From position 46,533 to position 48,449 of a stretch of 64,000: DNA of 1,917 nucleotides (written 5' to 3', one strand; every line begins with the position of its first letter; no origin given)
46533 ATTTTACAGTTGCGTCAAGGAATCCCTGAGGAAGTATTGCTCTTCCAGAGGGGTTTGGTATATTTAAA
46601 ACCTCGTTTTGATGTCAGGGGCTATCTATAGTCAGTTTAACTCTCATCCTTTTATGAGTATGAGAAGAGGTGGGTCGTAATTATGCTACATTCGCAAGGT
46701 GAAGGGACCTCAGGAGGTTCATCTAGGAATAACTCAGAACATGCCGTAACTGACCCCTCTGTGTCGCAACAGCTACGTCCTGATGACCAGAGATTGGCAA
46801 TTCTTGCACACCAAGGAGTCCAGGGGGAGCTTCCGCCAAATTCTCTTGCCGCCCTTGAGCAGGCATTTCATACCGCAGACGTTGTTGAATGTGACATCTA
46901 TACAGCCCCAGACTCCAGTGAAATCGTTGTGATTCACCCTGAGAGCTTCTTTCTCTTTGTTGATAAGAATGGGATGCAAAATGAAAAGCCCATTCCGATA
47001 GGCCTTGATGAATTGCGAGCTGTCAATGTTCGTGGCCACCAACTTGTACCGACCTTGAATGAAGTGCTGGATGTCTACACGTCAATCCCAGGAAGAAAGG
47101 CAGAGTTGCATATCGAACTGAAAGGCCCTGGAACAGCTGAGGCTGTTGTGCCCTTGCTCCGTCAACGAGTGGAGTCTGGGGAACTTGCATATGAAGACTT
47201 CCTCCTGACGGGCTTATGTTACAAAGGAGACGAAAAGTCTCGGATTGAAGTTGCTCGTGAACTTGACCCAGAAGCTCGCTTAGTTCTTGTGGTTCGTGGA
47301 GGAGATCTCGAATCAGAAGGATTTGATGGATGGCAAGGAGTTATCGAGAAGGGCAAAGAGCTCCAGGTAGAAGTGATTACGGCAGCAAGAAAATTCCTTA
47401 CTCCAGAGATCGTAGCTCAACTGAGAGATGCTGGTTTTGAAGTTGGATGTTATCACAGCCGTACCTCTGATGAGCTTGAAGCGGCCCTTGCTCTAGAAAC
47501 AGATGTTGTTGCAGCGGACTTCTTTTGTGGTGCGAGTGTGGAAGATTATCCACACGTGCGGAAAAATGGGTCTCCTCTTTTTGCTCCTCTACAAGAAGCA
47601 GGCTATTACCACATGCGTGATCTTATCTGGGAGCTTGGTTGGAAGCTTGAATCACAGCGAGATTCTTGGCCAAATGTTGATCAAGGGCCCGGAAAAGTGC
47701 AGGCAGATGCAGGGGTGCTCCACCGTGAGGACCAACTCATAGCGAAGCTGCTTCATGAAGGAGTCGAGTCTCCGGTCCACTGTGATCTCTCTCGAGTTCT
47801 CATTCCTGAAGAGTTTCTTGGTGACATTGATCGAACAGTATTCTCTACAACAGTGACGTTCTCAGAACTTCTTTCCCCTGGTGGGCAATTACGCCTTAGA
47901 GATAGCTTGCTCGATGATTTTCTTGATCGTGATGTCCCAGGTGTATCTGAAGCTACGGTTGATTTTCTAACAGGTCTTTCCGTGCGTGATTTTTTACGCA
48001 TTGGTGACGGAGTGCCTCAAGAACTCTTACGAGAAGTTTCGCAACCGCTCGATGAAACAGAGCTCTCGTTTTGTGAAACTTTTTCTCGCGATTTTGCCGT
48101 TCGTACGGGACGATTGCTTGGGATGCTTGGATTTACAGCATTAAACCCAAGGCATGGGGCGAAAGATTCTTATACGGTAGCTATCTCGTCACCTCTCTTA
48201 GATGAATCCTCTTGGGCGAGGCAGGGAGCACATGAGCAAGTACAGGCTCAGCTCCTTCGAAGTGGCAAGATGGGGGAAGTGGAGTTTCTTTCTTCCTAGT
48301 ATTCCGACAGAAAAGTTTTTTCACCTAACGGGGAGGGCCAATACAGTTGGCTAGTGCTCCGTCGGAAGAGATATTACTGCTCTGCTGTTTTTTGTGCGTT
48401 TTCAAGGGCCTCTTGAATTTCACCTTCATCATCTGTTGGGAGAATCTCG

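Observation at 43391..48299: Unusual NadD-like nucleotidyltransferase/PlsC-type acyltransferase fusion within a lipid-phosphoester neighbourhood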

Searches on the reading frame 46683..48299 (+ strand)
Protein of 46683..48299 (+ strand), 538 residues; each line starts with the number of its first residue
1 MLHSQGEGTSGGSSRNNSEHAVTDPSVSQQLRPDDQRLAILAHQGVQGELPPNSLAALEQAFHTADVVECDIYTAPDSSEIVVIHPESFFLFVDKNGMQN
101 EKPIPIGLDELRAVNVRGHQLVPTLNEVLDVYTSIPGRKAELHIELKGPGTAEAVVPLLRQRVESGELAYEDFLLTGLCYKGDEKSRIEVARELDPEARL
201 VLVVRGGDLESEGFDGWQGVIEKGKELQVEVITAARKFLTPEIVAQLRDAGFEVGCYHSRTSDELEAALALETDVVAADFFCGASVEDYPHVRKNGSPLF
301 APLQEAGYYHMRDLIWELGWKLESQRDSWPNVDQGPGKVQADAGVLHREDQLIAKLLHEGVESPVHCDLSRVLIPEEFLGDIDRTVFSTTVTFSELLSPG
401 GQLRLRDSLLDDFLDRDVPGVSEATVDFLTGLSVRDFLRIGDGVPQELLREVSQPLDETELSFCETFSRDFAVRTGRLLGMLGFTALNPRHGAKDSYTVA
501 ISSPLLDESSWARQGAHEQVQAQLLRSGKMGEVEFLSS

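Call 3: search_protein_families(library=pfam, proteins=[window:46683-48299:+], max_evalue=0.1)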
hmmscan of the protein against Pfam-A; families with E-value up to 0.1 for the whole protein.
window:46683-48299:+ (538 aa): 1 family
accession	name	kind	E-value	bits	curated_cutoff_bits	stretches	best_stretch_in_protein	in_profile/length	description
PF03009.23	GDPD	-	1.3e-07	32.4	23.6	1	43-280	1-241/244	Glycerophosphoryl diester phosphodiesterase family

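Call 4: search_protein_families(library=ncbifam, proteins=[window:46683-48299:+], max_evalue=0.1)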
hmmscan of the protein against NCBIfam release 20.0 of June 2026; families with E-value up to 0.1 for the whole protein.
window:46683-48299:+ (538 aa): 2 families
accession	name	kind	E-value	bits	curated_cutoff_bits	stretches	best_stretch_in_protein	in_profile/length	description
NF006989.0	PRK09454.1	equivalog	0.00086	18.7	264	0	215-279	178-239/251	glycerophosphodiester phosphodiesterase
NF008354.0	PRK11143.1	equivalog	0.072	12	254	0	34-85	27-78/359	glycerophosphodiester phosphodiesterase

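Call 32: find_homologous_proteins(query=window:46683-48299:+, max_evalue=0.001)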
Query window:46683-48299:+ (538 aa): 20 proteins with E <= 0.001 among 8000 candidates.
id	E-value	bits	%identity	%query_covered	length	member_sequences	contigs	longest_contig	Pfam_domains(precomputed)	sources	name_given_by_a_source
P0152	0.0e+0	1211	100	100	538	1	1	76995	PF03009.24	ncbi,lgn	-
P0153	1.5e-148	514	50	94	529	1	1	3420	PF03009.24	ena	-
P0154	5.2e-127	443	44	96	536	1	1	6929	PF03009.24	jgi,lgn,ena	-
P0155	5.1e-113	397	43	94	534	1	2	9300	-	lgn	-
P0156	7.1e-113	396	41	99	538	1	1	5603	-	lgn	-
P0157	1.5e-112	395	41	94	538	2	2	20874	-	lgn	-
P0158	5.3e-110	387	42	94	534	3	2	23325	-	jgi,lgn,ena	-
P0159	3.9e-109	384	42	93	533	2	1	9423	-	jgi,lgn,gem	-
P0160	2.0e-107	378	42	94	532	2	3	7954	-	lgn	-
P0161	4.4e-107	377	41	94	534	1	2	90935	-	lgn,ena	-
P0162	2.2e-105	372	40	97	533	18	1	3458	-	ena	-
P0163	7.0e-104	367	40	98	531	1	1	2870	-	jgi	jgi:glycerophosphoryl diester phosphodiesterase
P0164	3.1e-103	364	38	94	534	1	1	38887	-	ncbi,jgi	jgi:glycerophosphoryl diester phosphodiesterase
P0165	1.4e-91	326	37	92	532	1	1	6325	-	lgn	-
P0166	4.7e-86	308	36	92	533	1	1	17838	-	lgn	-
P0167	2.9e-85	305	36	97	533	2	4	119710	-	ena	-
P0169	6.1e-82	294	38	91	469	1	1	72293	-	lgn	-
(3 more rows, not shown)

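Call 33: find_encoding_contigs(protein=P0167, flank=8000, max_places=2)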
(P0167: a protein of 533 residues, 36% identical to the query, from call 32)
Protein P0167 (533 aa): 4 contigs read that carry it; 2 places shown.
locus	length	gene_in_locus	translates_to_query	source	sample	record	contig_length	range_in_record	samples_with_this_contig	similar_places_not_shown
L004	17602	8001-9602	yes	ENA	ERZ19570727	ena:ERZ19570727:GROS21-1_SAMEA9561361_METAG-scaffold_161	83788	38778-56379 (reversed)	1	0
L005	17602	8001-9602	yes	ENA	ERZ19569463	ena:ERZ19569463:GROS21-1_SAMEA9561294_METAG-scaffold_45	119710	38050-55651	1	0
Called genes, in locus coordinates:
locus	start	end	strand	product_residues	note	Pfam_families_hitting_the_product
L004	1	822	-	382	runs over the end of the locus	PF00108:Thiolase_N, PF02803:Thiolase_C, PF22691:Thiolase_C_1 (faint)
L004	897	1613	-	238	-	PF13441:Gly-zipper_YMGG, PF00691:OmpA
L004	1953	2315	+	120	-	-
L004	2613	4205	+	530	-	-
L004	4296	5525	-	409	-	PF01210:NAD_Gly3P_dh_N (faint), PF07479:NAD_Gly3P_dh_C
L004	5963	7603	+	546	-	PF16901:DAO_C (faint), PF00890:FAD_binding_2 (faint), PF01266:DAO, PF01494:FAD_binding_3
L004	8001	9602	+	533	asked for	-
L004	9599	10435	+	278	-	-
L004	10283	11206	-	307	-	-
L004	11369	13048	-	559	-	PF01210:NAD_Gly3P_dh_N, PF07479:NAD_Gly3P_dh_C, PF20618:GPD_NAD_C_bact (weak)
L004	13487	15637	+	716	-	PF13089:PP_kinase_N, PF02503:PP_kinase, PF17941:PP_kinase_C_1, PF13090:PP_kinase_C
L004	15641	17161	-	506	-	PF02541:Ppx-GppA, PF21447:Ppx-GppA_III, PF01966:HD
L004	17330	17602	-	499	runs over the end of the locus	PF20154:LNT_N, PF00795:CN_hydrolase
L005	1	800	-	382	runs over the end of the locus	PF00108:Thiolase_N, PF02803:Thiolase_C, PF22691:Thiolase_C_1 (faint)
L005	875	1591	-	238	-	PF13441:Gly-zipper_YMGG, PF00691:OmpA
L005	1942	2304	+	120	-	-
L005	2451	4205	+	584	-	-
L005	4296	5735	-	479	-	PF01210:NAD_Gly3P_dh_N (faint), PF07479:NAD_Gly3P_dh_C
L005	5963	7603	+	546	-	PF16901:DAO_C (faint), PF00890:FAD_binding_2 (faint), PF01266:DAO, PF01494:FAD_binding_3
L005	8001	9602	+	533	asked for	-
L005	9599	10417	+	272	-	PF01467:CTP_transf_like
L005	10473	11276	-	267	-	PF00149:Metallophos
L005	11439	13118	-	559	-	PF01210:NAD_Gly3P_dh_N, PF07479:NAD_Gly3P_dh_C, PF20618:GPD_NAD_C_bact (weak)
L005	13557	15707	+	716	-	PF13089:PP_kinase_N, PF02503:PP_kinase, PF17941:PP_kinase_C_1, PF13090:PP_kinase_C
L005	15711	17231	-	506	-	PF02541:Ppx-GppA, PF21447:Ppx-GppA_III, PF01966:HD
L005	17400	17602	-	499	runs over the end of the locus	PF20154:LNT_N, PF00795:CN_hydrolase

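Call 34: find_encoding_contigs(protein=P0161, flank=8000, max_places=2)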
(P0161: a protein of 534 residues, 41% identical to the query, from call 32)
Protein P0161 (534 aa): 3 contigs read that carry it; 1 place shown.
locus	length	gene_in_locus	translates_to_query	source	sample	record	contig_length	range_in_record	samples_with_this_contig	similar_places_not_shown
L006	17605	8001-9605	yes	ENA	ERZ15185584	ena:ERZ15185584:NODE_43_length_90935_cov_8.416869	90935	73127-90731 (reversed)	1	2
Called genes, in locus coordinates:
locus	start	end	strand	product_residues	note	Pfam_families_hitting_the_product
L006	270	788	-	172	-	PF10543:ORF6N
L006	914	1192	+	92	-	-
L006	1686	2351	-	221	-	PF00156:Pribosyltran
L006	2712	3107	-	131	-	-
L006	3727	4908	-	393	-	PF00266:Aminotran_5, PF01041:DegT_DnrJ_EryC1 (weak)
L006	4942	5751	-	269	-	-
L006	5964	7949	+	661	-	-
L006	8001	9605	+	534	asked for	-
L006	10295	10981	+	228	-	-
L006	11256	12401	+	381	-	-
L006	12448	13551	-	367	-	PF13458:Peripla_BP_6, PF13433:Peripla_BP_5, PF01094:ANF_receptor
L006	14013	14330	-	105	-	-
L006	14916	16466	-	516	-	-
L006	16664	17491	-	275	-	-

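Call 35: find_encoding_contigs(protein=P0164, flank=8000, max_places=2)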
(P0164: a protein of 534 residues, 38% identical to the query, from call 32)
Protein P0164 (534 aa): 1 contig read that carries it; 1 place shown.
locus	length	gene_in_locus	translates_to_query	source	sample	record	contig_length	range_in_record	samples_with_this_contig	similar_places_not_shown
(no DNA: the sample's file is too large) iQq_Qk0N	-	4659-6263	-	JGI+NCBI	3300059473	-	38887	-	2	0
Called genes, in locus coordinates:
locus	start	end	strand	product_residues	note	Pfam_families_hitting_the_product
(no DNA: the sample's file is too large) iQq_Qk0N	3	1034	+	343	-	?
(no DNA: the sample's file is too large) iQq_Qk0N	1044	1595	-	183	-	PF12694:cpYpsA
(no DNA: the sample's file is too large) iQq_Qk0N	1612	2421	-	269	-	-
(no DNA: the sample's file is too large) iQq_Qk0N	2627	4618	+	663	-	-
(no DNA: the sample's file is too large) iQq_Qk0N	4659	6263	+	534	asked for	-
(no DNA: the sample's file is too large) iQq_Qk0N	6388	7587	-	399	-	PF00202:Aminotran_3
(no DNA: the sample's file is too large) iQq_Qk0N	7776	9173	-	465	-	PF01336:tRNA_anti-codon, PF00152:tRNA-synt_2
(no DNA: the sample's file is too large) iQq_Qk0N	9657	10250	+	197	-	PF04351:PilP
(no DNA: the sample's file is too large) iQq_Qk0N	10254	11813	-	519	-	PF13541:ChlI, PF01078:Mg_chelatase, PF07728:AAA_5, PF00493:MCM, PF13335:Mg_chelatase_C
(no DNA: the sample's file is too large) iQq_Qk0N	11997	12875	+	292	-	-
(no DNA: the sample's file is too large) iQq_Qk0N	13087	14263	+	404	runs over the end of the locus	PF11741:AMIN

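Call 36: find_encoding_contigs(protein=P0169, flank=8000, max_places=2)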
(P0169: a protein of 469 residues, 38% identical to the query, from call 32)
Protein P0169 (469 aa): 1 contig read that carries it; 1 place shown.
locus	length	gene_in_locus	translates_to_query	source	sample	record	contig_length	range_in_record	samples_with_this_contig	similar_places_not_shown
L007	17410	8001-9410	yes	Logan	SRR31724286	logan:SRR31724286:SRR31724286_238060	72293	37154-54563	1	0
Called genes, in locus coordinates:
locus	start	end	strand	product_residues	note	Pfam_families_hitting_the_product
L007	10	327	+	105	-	-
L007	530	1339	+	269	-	-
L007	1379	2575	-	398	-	-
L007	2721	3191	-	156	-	PF12694:cpYpsA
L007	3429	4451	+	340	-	PF13328:HD_4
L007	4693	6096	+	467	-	-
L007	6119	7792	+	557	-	PF00128:Alpha-amylase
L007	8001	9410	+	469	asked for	-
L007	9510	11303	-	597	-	PF00005:ABC_tran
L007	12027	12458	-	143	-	-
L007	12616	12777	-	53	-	-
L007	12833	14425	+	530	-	PF09362:DUF1996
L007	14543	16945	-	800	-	PF10070:DabA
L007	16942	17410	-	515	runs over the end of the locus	PF00361:Proton_antipo_M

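Call 53: predict_structure(alignment_id=A4)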
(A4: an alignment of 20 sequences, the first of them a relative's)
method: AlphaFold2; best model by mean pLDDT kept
length: 538 residues; sequences in the alignment: 20
mean_pLDDT: 89.2   pTM: 0.88
mean pLDDT of the five models: 89.2, 88.7, 88.5, 88.3, 87.6
residues with pLDDT >= 90: 419; 70-90: 70; 50-70: 23; < 50: 26
segments of 3 or more residues with pLDDT < 50: 1-26
pLDDT, mean of each block of 10 residues (from residue 1): 30 35 48 84 90 94 95 92 95 93 94 94 97 87 95 97 97 92 89 98 87 92 97 94 96 95 96 95 93 94 96 94 91 74 90 89 88 94 90 94 97 95 94 94 71 78 95 98 93 90 95 97 92 89
secondary structure, 60 per line:
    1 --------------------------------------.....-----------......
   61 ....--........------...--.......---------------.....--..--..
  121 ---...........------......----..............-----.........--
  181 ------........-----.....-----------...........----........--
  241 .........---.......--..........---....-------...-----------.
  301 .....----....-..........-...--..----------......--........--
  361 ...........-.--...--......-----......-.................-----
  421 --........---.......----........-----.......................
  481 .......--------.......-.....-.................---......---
elements in order: E39-43 H55-64 E67-74 E81-83 H86-92 H108-112 H125-134 E141-146 H151-164 E173-178 H187-194 E200-204 H216-226 E231-235 H241-249 E253-259 H262-271 E275-278 H300-305 H310-313 H315-324 E343-348 E351-358 E361-368 H381-386 H393-397 H399-415 H423-430 H434-440 H445-452 H458-487 E496-502 H504-508 H510-526 E530-535
